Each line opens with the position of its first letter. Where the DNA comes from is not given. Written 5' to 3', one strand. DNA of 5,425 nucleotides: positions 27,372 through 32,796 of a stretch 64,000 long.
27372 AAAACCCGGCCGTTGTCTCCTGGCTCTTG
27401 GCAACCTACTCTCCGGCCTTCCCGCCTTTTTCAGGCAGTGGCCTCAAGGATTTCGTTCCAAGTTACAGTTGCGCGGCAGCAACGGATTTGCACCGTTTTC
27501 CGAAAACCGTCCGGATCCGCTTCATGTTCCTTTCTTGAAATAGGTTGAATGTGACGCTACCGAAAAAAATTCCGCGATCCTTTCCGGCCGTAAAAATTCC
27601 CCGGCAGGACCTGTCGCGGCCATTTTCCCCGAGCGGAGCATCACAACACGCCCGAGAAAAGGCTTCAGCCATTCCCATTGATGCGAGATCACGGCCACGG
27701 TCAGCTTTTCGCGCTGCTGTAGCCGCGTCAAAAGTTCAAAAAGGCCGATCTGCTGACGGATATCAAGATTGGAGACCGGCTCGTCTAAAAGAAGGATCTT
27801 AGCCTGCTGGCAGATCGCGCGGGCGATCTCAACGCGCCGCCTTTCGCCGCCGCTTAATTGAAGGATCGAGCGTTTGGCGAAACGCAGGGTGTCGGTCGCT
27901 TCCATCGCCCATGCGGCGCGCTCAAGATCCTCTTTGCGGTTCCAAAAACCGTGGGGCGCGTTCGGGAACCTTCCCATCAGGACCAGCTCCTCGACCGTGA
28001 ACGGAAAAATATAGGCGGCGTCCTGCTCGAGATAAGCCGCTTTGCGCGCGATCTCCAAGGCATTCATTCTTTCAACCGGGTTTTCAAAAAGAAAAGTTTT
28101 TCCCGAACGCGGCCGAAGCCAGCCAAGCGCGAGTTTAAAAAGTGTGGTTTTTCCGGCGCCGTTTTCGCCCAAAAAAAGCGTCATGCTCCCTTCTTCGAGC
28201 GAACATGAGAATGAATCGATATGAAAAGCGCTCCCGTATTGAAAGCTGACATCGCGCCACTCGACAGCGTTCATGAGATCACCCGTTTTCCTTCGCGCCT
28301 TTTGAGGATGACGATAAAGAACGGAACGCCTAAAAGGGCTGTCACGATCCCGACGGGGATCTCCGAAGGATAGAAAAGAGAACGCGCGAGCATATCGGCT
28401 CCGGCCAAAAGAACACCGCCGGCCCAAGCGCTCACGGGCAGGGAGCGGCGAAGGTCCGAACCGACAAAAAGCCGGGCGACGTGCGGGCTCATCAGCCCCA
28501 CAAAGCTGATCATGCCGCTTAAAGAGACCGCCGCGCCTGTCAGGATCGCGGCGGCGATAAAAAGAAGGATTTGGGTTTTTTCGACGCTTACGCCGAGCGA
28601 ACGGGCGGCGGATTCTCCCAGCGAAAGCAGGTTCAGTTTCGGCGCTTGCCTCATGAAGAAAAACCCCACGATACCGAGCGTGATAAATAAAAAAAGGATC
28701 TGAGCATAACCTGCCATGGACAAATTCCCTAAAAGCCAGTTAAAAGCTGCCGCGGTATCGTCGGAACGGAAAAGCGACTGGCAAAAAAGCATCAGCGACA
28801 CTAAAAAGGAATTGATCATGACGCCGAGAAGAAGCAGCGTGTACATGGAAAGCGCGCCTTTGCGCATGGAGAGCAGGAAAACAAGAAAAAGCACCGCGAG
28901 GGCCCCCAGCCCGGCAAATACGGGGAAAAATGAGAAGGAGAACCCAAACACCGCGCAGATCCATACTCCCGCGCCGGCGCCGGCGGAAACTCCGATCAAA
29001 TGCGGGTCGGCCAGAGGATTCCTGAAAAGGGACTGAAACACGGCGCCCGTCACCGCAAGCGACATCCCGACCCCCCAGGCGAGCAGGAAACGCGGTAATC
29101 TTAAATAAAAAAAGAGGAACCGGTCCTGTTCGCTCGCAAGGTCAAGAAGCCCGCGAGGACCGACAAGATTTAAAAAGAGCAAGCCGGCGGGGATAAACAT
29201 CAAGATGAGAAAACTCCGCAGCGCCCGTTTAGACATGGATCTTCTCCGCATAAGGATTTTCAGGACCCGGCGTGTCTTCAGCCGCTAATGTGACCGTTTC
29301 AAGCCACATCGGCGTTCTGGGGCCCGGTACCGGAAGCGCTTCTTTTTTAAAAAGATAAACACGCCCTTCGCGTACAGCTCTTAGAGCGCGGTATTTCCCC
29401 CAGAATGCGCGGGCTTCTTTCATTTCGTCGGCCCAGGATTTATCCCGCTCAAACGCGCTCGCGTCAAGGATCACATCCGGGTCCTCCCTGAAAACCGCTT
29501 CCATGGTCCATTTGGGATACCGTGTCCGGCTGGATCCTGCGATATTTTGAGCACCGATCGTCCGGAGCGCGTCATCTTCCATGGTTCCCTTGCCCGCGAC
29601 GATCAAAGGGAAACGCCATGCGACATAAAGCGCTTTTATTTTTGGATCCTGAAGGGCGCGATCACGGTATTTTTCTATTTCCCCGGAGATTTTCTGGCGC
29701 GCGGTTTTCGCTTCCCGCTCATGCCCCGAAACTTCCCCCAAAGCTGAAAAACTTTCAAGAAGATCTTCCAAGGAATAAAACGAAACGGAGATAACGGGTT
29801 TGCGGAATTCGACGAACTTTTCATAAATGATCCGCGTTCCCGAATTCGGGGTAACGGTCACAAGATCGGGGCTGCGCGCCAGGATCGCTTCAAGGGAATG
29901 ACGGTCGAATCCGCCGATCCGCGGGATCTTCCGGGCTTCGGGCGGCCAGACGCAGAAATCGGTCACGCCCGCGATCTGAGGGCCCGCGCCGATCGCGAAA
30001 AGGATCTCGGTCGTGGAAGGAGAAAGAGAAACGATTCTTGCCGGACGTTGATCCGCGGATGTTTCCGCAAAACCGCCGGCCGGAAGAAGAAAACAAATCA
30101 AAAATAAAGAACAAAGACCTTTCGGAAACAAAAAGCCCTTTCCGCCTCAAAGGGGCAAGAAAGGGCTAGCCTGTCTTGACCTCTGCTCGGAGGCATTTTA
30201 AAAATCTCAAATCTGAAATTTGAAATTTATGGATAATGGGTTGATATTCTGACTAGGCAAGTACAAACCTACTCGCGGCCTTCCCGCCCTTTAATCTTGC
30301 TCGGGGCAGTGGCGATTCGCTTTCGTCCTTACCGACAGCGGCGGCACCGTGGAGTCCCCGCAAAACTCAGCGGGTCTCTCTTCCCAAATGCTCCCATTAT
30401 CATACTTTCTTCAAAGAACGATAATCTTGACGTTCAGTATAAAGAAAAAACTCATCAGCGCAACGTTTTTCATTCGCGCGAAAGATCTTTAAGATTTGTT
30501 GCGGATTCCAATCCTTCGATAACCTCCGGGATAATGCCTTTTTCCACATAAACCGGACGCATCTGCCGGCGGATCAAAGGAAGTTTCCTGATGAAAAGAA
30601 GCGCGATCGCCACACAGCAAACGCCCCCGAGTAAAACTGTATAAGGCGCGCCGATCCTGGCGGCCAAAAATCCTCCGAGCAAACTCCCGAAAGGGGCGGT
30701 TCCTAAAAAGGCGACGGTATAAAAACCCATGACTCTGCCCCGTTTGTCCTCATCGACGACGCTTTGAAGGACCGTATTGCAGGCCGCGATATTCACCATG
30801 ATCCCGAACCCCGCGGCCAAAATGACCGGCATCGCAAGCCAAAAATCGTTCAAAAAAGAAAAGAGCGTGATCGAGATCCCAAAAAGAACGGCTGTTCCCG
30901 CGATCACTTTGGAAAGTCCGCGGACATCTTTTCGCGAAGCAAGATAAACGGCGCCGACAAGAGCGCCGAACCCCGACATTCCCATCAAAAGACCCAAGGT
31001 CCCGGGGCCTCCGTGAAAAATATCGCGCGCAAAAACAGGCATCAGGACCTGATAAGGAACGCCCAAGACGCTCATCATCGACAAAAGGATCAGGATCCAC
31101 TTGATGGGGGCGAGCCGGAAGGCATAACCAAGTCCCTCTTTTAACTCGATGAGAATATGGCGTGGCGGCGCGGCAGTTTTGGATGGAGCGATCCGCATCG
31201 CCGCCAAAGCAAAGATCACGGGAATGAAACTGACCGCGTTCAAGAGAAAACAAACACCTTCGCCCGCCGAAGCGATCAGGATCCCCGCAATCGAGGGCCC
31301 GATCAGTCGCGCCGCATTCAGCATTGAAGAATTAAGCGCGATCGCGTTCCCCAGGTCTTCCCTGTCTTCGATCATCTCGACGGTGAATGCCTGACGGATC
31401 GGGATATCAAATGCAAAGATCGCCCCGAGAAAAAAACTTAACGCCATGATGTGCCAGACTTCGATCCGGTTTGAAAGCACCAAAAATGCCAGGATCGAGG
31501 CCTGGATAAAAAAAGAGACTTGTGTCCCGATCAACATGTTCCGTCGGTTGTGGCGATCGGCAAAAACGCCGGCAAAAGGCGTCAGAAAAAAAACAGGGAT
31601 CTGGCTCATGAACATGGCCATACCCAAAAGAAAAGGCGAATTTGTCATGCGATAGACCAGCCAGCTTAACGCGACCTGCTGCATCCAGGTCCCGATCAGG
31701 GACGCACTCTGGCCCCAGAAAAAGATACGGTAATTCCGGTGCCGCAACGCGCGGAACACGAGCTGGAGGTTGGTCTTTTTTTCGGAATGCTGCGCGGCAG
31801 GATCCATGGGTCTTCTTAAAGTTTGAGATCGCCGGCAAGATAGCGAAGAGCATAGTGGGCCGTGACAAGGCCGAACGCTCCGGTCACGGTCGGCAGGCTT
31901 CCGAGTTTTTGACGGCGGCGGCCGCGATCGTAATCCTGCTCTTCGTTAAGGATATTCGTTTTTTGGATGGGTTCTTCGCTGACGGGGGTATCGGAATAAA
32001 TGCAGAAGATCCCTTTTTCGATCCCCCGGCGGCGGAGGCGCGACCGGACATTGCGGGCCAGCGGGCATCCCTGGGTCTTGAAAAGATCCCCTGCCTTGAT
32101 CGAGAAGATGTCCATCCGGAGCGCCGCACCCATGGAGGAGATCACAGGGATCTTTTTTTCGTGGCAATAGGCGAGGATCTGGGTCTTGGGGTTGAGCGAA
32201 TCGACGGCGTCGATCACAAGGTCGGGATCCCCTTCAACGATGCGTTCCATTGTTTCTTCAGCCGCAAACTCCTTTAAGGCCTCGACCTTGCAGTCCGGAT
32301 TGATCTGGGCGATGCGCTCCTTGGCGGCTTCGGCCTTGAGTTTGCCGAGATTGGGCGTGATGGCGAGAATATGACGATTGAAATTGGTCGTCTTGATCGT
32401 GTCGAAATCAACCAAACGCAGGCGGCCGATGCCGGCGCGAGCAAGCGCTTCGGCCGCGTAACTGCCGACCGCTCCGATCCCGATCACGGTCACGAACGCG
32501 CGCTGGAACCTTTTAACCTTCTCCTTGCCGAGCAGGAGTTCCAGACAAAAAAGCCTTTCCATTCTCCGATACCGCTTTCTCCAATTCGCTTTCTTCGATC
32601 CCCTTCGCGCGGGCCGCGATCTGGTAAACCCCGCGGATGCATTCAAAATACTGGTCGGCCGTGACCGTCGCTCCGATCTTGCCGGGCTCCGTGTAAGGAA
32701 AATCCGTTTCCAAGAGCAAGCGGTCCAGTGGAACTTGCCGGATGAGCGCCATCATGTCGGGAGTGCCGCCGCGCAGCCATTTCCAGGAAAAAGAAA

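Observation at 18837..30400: Two cobalamin riboswitches, a corrinoid uptake set and cobA feed directly into two B12-radical-SAM enzymes and phospholipid head-group genes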

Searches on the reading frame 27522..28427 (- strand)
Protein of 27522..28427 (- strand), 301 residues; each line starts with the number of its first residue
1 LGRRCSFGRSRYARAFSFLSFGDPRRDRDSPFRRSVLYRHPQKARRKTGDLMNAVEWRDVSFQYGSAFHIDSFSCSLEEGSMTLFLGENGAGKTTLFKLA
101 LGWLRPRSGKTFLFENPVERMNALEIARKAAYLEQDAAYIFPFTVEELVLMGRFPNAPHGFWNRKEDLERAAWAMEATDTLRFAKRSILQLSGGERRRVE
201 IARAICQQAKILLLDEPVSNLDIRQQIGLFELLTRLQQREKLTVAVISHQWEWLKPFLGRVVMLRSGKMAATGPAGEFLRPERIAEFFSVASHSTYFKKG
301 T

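Call 3: search_protein_families(library=pfam, proteins=[window:27522-28427:-])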
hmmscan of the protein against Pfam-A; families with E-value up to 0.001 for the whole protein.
window:27522-28427:- (301 aa): 4 families
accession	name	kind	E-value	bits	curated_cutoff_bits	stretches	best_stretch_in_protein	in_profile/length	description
PF00005.33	ABC_tran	-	2.9e-27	96.4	25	1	72-218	3-136/137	ABC transporter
PF13304.12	AAA_21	-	6.7e-07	30.1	27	0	83-173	2-110/304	AAA domain, putative AbiEii toxin, Type IV TA system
PF13476.12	AAA_23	-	0.00085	20.4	27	0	79-103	18-45/201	AAA domain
PF02463.25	SMC_N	-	0.00096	19.1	40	0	81-254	25-202/220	RecF/RecN/SMC N terminal domain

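Call 4: search_protein_families(library=ncbifam, proteins=[window:27522-28427:-])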
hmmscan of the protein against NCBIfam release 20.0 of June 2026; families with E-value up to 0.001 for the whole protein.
window:27522-28427:- (301 aa): 184 families (the best 25 are shown)
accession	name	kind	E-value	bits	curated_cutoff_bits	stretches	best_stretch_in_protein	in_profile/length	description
NF010068.0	PRK13548.1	equivalog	9.3e-54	182.2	261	1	54-291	5-243/261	heme ABC transporter ATP-binding protein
TIGR03873.1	F420-0_ABC_ATP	hypoth_equivalog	7.2e-48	163.1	372.4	1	58-293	5-239/256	putative F420-0 ABC transporter ATP-binding protein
NF007082.0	PRK09536.1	equivalog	6.8e-47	160.4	537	1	55-291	4-239/402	corrinoid ABC transporter ATPase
NF008409.0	PRK11231.1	equivalog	4e-40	137.8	375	1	58-292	6-239/255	Fe(3+) dicitrate ABC transporter ATP-binding protein FecE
NF007863.0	PRK10575.1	equivalog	5.7e-39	134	433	1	55-289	12-246/265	Fe3+-hydroxamate ABC transporter ATP-binding protein FhuC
NF007606.0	PRK10253.1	equivalog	1.1e-38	133.2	497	1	60-288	13-241/266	iron-enterobactin ABC transporter ATP-binding protein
NF040873.1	AztA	equivalog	1.7e-34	119.1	220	1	64-252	2-180/191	zinc ABC transporter ATP-binding protein AztA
NF052485.1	sider_ATP_EitC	equivalog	1.6e-33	116.2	485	1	58-292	6-236/251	siderophore ABC transporter ATP-binding protein EitC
NF053840.1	MnTportMntADein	equivalog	3.7e-33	115.1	400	1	56-292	3-233/240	manganese ABC transporter ATP-binding protein MntA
NF010067.0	PRK13547.1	equivalog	1.1e-32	113.4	374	1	70-291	17-255/272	heme ABC transporter ATP-binding protein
TIGR02315.1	ABC_phnC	equivalog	1.8e-32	112.7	266.1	1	58-276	5-231/243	phosphonate ABC transporter ATP-binding protein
NF011630.0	PRK15056.1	equivalog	1.9e-30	106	393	1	71-289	24-239/274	manganese/iron ABC transporter ATP-binding protein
TIGR02857.1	CydD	equivalog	6.6e-30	104.5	435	1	50-255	320-521/529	thiol reductant ABC exporter subunit CydD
TIGR03375.1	type_I_sec_LssB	subfamily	1.1e-29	103.3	693.1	1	42-279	453-689/696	type I secretion system permease/ATPase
TIGR04521.1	ECF_ATPase_2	equivalog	1.2e-29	103.2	330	1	59-282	5-236/279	energy-coupling factor transporter ATPase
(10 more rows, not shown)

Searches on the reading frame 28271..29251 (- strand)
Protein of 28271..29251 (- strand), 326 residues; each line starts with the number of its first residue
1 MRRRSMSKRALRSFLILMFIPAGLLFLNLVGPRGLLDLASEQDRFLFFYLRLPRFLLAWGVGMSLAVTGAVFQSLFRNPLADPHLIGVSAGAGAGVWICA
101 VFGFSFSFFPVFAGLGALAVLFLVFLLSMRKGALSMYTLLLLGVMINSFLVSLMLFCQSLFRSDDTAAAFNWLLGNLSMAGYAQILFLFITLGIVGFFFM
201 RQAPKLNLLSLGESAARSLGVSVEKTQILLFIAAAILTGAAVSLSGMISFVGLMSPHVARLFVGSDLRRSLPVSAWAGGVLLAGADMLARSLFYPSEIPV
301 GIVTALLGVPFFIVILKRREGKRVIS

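Call 3: search_protein_families(library=pfam, proteins=[window:28271-29251:-])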
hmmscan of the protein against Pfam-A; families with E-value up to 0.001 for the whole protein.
window:28271-29251:- (326 aa): 2 families
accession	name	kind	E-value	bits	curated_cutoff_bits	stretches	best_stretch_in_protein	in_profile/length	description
PF01032.23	FecCD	-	3.5e-84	282.9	26.5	1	32-318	19-311/311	FecCD transport family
PF00950.22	ABC-3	-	0.00042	20.4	20.1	1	94-283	44-226/258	ABC 3 transport family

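Call 4: search_protein_families(library=ncbifam, proteins=[window:28271-29251:-])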
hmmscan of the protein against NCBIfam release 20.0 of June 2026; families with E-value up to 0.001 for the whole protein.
window:28271-29251:- (326 aa): 16 families
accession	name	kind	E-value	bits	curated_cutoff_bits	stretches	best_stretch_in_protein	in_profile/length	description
NF007081.0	PRK09535.1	equivalog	1.6e-68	231.7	461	1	42-322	86-364/366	vitamin B12 ABC transporter permease BtuC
TIGR03869.1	F420-0_ABCperm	hypoth_equivalog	2.9e-60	204.3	437.35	1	46-319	48-321/325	putative F420-0 ABC transporter permease subunit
NF003001.0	PRK03784.1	equivalog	2.3e-59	201.2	334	1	10-320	15-329/332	vitamin B12 ABC transporter permease BtuC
NF007866.0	PRK10577.1-2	equivalog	1.4e-57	195.5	554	1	6-320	351-664/666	Fe(3+)-hydroxamate ABC transporter permease FhuB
NF007867.0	PRK10577.1-3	subfamily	1.5e-57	195.4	849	1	50-321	435-707/710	Fe(3+)-hydroxamate ABC transporter permease FhuB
NF007871.0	PRK10577.2-2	equivalog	4.8e-56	190.6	899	1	46-319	403-676/679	Fe(3+)-hydroxamate ABC transporter permease FhuB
NF008407.0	PRK11228.1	equivalog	1.2e-55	188.7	396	1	41-319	48-329/330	iron-dicitrate ABC transporter permease FecC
NF007872.0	PRK10577.2-3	equivalog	1.9e-48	165.4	727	1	42-320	393-670/676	Fe(3+)-hydroxamate ABC transporter permease FhuB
NF007299.0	PRK09777.1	equivalog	1.6e-47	162.3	406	1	40-318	40-316/318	Fe(3+) dicitrate ABC transporter permease subunit FecD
NF007759.0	PRK10440.1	equivalog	6.2e-45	153.9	422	1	47-320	55-327/330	iron-enterobactin ABC transporter permease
NF007870.0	PRK10577.2-1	equivalog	1.2e-44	153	1355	1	42-324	395-677/678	Fe(3+)-hydroxamate ABC transporter permease FhuB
NF007760.0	PRK10441.1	equivalog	1.6e-41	142.6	428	1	39-321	48-331/335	Fe(3+)-siderophore ABC transporter permease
NF007873.0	PRK10577.2-4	equivalog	1.7e-39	136.1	1012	1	46-316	370-640/646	Fe(3+)-hydroxamate ABC transporter permease FhuB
NF007868.0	PRK10577.1-5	equivalog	7.4e-37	127.1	943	2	206-319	551-664/666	Fe(3+)-hydroxamate ABC transporter permease FhuB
NF007865.0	PRK10577.1-1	equivalog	4.7e-34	117.9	1107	1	50-319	389-658/660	Fe(3+)-hydroxamate ABC transporter permease FhuB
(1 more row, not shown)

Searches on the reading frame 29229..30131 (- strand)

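Call 3: search_protein_families(library=pfam, proteins=[window:29229-30131:-])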
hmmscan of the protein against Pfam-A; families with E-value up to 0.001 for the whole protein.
window:29229-30131:- (300 aa): 1 family
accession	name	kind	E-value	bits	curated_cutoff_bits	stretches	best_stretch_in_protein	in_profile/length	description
PF01497.23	Peripla_BP_2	-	1.1e-27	97.4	27.5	1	33-264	1-234/235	Periplasmic binding protein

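Call 4: search_protein_families(library=ncbifam, proteins=[window:29229-30131:-])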
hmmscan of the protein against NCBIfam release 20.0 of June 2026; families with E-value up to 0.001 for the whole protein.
window:29229-30131:- (300 aa): 8 families
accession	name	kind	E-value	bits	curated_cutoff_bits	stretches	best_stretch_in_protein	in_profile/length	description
NF002894.0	PRK03379.1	equivalog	6.4e-25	87.8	234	1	30-246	23-230/266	vitamin B12 ABC transporter substrate-binding protein BtuF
TIGR04281.1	peripla_PGF_1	equivalog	2.2e-21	76.4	325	1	26-281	17-261/330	PGF-CTERM-anchored ABC transporter substrate-binding protein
NF038402.1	TroA_like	subfamily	7.5e-19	68.2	30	1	32-222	1-184/219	helical backbone metal receptor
TIGR03659.1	IsdE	equivalog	5.1e-14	52.1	298.65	1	24-265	32-271/292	heme ABC transporter substrate-binding protein IsdE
TIGR03868.1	F420-O_ABCperi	hypoth_equivalog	3.2e-08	33.1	392.4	0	23-91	10-82/287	putative F420-0 ABC transporter substrate-binding protein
NF008200.0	PRK10957.1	equivalog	1.4e-07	30.8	205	1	24-158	50-196/330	Fe2+-enterobactin ABC transporter substrate-binding protein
NF052484.1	sider_BP_EitA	equivalog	0.00039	19.6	640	0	25-92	31-102/328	siderophore ABC transporter substrate-binding protein EitA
NF008501.1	PRK11411.1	subfamily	0.00055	19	320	0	27-257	36-265/303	Fe(3+) dicitrate ABC transporter substrate-binding protein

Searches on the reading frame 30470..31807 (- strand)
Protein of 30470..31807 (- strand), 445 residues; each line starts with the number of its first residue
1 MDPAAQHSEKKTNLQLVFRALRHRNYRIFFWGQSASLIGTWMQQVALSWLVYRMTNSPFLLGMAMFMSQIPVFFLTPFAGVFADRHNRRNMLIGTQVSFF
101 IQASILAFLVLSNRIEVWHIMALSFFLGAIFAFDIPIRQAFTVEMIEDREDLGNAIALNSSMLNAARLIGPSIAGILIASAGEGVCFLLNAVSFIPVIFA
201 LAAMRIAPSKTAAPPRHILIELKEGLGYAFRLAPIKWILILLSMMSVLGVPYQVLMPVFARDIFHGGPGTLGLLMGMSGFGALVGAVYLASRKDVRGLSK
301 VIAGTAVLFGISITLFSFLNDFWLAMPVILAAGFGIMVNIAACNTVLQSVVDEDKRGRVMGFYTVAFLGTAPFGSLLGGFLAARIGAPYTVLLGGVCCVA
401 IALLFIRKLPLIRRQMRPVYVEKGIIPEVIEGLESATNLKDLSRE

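Call 71: search_protein_families(library=pfam, proteins=[window:30470-31807:-], max_evalue=0.00001)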
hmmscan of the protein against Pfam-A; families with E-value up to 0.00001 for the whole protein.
window:30470-31807:- (445 aa): 3 families
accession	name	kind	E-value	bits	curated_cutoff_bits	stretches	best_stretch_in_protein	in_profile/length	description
PF05977.19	MFS_3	-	2.3e-61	208.2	27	1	20-409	6-395/524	Transmembrane secretion effector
PF07690.21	MFS_1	-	2.2e-46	158.8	33.4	2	30-364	2-336/347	Major Facilitator Superfamily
PF13347.12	MFS_2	-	7.6e-07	28.4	27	1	5-182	205-385/427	MFS/sugar transport protein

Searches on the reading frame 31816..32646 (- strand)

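Call 71: search_protein_families(library=pfam, proteins=[window:31816-32646:-], max_evalue=0.00001)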
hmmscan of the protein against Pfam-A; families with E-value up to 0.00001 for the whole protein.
window:31816-32646:- (276 aa): 1 family
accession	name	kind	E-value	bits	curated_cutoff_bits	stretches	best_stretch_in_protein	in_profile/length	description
PF00899.27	ThiF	-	3.4e-43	148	28.1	1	39-273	10-205/238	ThiF family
